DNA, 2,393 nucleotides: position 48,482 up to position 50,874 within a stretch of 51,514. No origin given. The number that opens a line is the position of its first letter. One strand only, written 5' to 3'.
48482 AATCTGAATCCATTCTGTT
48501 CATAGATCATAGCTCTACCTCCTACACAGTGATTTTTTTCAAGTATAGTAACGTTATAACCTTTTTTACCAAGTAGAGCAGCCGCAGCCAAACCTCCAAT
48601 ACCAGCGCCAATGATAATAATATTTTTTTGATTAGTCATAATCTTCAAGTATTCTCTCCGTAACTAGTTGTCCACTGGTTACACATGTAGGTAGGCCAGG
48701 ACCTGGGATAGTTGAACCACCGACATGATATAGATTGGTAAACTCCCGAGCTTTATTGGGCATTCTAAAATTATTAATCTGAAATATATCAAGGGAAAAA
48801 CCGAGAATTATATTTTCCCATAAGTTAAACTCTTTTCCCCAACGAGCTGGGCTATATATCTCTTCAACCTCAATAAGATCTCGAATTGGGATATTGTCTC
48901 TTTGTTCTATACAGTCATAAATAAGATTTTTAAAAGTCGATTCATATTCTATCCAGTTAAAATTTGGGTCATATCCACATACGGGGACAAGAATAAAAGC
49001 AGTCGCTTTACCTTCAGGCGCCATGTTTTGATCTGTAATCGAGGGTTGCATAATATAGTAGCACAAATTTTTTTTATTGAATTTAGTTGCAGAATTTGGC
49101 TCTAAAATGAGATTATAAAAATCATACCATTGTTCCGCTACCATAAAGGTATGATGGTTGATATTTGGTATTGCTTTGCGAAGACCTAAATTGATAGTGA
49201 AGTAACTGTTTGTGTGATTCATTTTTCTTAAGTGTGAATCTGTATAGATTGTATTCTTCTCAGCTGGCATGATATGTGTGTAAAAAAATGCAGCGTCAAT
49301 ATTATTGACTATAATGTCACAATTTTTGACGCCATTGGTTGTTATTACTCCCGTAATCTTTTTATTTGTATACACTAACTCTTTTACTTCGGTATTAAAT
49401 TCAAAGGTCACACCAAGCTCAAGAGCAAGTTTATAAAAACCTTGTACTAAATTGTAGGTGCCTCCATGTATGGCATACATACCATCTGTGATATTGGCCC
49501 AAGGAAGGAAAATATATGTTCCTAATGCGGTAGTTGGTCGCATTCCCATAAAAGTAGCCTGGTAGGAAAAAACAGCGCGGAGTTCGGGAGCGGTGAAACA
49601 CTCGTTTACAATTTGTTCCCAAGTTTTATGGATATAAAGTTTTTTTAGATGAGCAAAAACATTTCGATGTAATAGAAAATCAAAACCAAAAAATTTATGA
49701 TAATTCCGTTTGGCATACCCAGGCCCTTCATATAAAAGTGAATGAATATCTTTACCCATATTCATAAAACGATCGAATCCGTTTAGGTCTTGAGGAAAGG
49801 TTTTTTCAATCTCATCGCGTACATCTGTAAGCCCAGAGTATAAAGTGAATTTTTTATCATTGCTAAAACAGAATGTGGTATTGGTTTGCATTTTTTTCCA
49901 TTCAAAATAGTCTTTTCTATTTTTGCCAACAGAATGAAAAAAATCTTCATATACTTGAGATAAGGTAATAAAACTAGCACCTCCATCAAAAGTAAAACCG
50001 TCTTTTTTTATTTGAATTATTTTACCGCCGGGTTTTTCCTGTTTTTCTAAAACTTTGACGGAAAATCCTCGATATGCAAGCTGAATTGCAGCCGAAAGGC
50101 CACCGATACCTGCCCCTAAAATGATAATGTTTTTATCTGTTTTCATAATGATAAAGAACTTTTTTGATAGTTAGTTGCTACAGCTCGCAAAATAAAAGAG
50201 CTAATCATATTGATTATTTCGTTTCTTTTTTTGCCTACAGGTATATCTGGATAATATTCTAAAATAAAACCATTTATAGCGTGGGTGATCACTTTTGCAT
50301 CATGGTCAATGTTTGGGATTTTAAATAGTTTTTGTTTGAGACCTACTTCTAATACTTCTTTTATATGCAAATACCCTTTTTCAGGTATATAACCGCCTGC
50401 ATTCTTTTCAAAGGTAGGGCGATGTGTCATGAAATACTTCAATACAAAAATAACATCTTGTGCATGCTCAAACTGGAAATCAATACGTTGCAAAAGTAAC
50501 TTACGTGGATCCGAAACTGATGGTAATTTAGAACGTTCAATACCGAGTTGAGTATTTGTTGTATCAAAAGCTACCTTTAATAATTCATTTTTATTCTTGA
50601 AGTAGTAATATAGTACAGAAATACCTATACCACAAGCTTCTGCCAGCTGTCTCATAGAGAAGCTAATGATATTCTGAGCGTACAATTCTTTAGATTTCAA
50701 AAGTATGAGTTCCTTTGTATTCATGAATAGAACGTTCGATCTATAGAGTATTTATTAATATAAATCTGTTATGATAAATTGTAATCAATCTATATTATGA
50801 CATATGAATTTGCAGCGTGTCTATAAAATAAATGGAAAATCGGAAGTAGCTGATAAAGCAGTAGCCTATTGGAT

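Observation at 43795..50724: Seven-gene overlapping carotenoid operon with a lycopene-elongase-like prenyltransferase and a glycosyltransferase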

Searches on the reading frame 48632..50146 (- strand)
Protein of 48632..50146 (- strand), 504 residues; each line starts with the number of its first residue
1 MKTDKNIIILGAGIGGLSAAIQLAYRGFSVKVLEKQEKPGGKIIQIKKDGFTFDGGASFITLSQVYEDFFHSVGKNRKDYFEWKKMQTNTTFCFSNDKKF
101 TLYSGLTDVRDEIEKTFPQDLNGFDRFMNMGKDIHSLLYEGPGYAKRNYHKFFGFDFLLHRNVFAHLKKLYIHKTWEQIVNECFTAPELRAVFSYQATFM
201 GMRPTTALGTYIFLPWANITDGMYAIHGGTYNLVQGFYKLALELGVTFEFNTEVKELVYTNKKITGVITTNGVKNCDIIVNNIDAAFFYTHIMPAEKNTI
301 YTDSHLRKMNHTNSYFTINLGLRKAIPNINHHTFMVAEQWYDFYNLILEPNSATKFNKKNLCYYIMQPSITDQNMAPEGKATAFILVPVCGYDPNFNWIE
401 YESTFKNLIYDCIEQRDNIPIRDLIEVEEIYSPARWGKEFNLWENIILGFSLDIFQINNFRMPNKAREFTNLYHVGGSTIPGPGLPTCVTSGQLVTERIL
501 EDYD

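Call 3: search_protein_families(library=pfam, proteins=[window:48632-50146:-], max_evalue=0.01)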
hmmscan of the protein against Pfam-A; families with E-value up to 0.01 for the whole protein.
window:48632-50146:- (504 aa): 13 families
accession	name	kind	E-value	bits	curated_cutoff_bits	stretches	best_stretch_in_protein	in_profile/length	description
PF01593.30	Amino_oxidase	-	5.1e-18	66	19.8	1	14-280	1-251/443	Flavin containing amine oxidoreductase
PF01266.30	DAO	-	2.6e-14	54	27.9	2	7-41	2-37/353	FAD dependent oxidoreductase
PF13450.12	NAD_binding_8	-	1.6e-13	51.2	21.9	1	9-70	1-62/68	NAD(P)-binding Rossmann-like domain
PF00890.30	FAD_binding_2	-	6e-09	36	20.4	1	7-41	2-36/414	FAD binding domain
PF03486.20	HI0933_like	-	1.8e-07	31.3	50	1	6-44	2-40/244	HI0933-like protein Rossmann domain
PF07992.20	Pyr_redox_2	-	3.8e-06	27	26.1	1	6-45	2-42/291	Pyridine nucleotide-disulphide oxidoreductase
PF06100.17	MCRA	-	5.2e-06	26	23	1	5-74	2-77/495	MCRA family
PF12831.13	FAD_oxidored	-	1.3e-05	25.2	27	1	7-84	2-77/416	FAD dependent oxidoreductase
PF01946.23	Thi4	-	0.00033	20.4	26.2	1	5-42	18-56/235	Thi4 family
PF00996.24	GDI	-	0.0018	17.4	23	0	229-281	229-282/436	GDP dissociation inhibitor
PF00070.33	Pyr_redox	-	0.003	18.5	22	0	6-40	1-35/82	Pyridine nucleotide-disulphide oxidoreductase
PF01134.28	GIDA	-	0.0056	16.2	22.1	0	7-35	2-30/391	Glucose inhibited division protein A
PF01494.25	FAD_binding_3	-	0.0071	16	22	0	6-38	3-35/349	FAD binding domain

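Call 4: search_protein_families(library=ncbifam, proteins=[window:48632-50146:-], max_evalue=0.01)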
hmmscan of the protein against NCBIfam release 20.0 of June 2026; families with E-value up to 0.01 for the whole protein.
window:48632-50146:- (504 aa): 87 families (the best 25 are shown)
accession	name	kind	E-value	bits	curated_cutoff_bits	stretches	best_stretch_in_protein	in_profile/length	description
TIGR02734.1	crtI_fam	subfamily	4.2e-97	325.9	238.1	1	8-502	2-491/504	phytoene desaturase family protein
NF058655.1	CrtID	equivalog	6.1e-86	289.1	640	1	7-495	1-477/478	bifunctional phytoene desaturase/3,4-desaturase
NF042421.1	hydcarot_desat_CrtD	equivalog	1.1e-61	208.8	500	1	6-499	3-483/487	1-hydroxycarotenoid 3,4-desaturase CrtD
NF045637.1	carotdesatCrtDProt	equivalog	7.4e-51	173.2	580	1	7-502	1-485/485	1-hydroxycarotenoid 3,4-desaturase CrtD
TIGR02730.1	carot_isom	equivalog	6e-20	71.5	586.9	1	7-502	3-491/493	carotenoid isomerase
NF045689.1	BCarotKetCrtO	equivalog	6.7e-16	57.9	1000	1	5-385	4-411/563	beta-carotene ketolase CrtO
TIGR02733.1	desat_CrtD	equivalog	4.4e-13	48.7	549.7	1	5-59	2-56/492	C-3',4' desaturase CrtD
NF001933.0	PRK00711.1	subfamily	3.4e-11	42.8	383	2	230-281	200-251/429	D-amino acid dehydrogenase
NF008845.0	PRK11883.1-5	equivalog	1.2e-10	40.3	560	1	2-77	2-84/468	protoporphyrinogen oxidase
NF005560.0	PRK07233.1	equivalog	1.6e-10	40.4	252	1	6-53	2-49/435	hypothetical protein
NF005548.0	PRK07208.1-4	equivalog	1.6e-09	36.9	389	1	4-73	3-73/488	hypothetical protein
TIGR00562.1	proto_IX_ox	equivalog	4.8e-09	35.3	97.85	1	5-96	3-94/470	protoporphyrinogen oxidase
TIGR03467.1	HpnE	equivalog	4.8e-08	32.7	283.05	1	7-57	1-53/430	hydroxysqualene dehydroxylase HpnE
NF005547.0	PRK07208.1-3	equivalog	5.7e-08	31.9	380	1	2-65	2-66/465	hypothetical protein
NF009410.0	PRK12771.1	subfamily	1.1e-07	30.9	516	1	2-42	136-176/566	NAD(P)-binding protein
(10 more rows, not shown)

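Call 54: find_homologous_proteins(query=window:48632-50146:-, max_evalue=1e-20)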
Query window:48632-50146:- (504 aa): 378 proteins with E <= 1e-20 among 8000 candidates; the best 120 are listed.
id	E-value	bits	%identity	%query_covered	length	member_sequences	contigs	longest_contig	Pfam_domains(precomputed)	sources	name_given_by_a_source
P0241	0.0e+0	1127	95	100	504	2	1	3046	PF01266.31,PF01593.31,PF13450.13,PF00890.31,PF07992.21,PF03486.21,PF06100.18,PF12831.14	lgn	-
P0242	3.4e-256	869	71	100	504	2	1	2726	PF01946.24,PF01266.31,PF01593.31,PF13450.13,PF00890.31,PF07992.21,PF00070.34,PF03486.21,PF06100.18,PF01494.26,PF12831.14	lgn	-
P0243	4.0e-252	856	71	100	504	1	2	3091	PF01266.31,PF01593.31,PF13450.13,PF00890.31,PF03486.21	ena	-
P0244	3.0e-244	830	67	100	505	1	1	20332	PF01266.31,PF01593.31,PF13450.13,PF00890.31,PF07992.21,PF03486.21,PF06100.18,PF12831.14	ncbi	-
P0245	3.2e-217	741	63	99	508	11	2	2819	PF01946.24,PF01266.31,PF01593.31,PF13450.13,PF00890.31,PF07992.21,PF00070.34,PF03486.21,PF12831.14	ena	-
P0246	5.9e-215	733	62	96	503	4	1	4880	PF01266.31,PF01593.31,PF13450.13,PF00890.31,PF07992.21,PF03486.21,PF06100.18,PF12831.14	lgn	-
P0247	1.3e-207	709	60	98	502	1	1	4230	PF01266.31,PF01593.31,PF13450.13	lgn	-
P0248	8.1e-207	706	60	96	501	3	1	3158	PF01946.24,PF01266.31,PF01593.31,PF13450.13,PF00890.31,PF07992.21,PF00070.34,PF03486.21,PF01494.26,PF12831.14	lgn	-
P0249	2.0e-206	705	60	99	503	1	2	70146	PF01266.31,PF01593.31,PF13450.13,PF00890.31,PF07992.21,PF03486.21,PF12831.14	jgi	jgi:phytoene desaturase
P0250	4.2e-206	704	59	96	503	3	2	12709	PF01946.24,PF01266.31,PF01593.31,PF13450.13,PF00890.31,PF07992.21,PF00070.34,PF03486.21,PF12831.14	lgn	-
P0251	1.7e-205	702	59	99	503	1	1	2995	PF01266.31,PF01593.31,PF13450.13,PF00890.31,PF07992.21,PF03486.21,PF12831.14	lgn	-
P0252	1.5e-204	699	58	100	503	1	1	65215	PF01266.31,PF01593.31,PF13450.13,PF00890.31,PF07992.21,PF03486.21,PF12831.14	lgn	-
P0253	4.4e-204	697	59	99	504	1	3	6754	PF01266.31,PF01593.31,PF13450.13,PF00890.31,PF07992.21,PF00070.34,PF03486.21,PF12831.14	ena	-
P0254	5.2e-203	694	60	98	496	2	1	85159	PF01266.31,PF01593.31,PF13450.13,PF03486.21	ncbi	-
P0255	2.4e-202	691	59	99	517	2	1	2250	PF01266.31,PF01593.31,PF13450.13,PF00890.31,PF07992.21,PF00070.34,PF03486.21,PF12831.14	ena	-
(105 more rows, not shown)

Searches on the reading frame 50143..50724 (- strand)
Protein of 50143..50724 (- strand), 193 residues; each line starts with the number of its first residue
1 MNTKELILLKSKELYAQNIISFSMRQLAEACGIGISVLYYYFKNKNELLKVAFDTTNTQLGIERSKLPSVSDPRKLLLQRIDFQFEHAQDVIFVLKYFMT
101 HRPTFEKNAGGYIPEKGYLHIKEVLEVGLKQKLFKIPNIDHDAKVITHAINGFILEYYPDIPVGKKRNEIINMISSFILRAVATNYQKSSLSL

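Call 3: search_protein_families(library=pfam, proteins=[window:50143-50724:-], max_evalue=0.01)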
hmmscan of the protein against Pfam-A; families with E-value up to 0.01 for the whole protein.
window:50143-50724:- (193 aa): 1 family
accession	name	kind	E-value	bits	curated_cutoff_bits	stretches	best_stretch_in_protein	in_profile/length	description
PF00440.29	TetR_N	-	2.6e-08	34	24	1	21-50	16-45/47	Bacterial regulatory proteins, tetR family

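Call 4: search_protein_families(library=ncbifam, proteins=[window:50143-50724:-], max_evalue=0.01)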
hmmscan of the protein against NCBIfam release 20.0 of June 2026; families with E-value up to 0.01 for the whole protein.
window:50143-50724:- (193 aa): 5 families
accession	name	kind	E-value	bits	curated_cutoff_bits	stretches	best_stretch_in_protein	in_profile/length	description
NF051852.1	efflux_TF_MtrR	exception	0.00012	22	280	1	3-59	11-68/205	multidrug efflux system transcriptional repressor MtrR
TIGR03384.1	betaine_BetI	equivalog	0.00028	20.6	201.3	1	5-89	12-97/189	choline-binding transcriptional repressor BetI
NF007949.0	PRK10668.1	equivalog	0.00048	19.7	271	1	5-61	14-71/216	multidrug efflux transporter transcriptional repressor AcrR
NF010319.1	PRK13756.1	equivalog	0.0042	17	265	1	21-52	22-53/199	tetracycline resistance transcriptional repressor TetR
NF050111.1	TransRegSACE7040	equivalog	0.0094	15.9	250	0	5-89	4-90/186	SACE_7040 family transcriptional regulator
